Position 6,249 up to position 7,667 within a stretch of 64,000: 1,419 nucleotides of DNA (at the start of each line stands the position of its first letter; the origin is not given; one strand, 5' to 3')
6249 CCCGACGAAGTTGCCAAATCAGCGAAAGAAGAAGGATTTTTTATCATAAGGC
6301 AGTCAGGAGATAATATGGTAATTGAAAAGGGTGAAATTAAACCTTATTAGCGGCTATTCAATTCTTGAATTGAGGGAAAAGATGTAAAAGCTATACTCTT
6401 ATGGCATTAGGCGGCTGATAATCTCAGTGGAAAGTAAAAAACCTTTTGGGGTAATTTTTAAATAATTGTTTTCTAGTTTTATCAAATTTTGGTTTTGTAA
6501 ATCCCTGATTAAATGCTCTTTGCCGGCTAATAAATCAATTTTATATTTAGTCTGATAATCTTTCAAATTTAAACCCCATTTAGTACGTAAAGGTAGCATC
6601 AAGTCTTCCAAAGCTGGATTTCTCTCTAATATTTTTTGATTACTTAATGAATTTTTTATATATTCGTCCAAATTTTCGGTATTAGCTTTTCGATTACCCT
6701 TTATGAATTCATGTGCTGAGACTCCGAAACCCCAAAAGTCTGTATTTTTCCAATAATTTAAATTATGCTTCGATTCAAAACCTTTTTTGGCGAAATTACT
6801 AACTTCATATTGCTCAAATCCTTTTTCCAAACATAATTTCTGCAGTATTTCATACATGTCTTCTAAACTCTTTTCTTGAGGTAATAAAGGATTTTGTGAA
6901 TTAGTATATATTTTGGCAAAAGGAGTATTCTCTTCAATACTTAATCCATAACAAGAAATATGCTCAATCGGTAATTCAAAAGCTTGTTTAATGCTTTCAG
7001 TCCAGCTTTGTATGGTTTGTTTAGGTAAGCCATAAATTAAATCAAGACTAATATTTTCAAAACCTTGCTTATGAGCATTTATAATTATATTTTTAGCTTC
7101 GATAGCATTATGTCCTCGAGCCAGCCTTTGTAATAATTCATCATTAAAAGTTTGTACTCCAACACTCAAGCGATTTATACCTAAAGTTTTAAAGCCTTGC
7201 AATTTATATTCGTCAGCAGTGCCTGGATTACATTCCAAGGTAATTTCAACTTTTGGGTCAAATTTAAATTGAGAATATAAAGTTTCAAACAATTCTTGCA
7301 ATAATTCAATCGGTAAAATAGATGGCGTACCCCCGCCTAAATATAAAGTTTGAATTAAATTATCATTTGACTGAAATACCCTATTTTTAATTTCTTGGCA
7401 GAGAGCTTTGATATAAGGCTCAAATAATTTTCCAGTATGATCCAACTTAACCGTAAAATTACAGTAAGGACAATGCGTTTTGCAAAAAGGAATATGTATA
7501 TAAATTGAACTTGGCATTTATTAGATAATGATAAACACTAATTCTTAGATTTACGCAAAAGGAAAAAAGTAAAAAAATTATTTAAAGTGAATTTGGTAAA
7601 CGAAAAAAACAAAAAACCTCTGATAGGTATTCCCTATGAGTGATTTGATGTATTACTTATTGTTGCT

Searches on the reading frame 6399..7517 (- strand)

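Call 10: search_protein_families(library=pfam, proteins=[window:6399-7517:-])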
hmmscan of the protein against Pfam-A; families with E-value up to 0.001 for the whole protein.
window:6399-7517:- (372 aa): 2 families
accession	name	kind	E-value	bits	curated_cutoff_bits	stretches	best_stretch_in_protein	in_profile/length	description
PF04055.27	Radical_SAM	-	5.6e-25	88.9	29.5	1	6-177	1-164/166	Radical SAM superfamily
PF06969.22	HemN_C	-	1.5e-09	38.2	24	1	301-362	6-67/67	HemN C-terminal domain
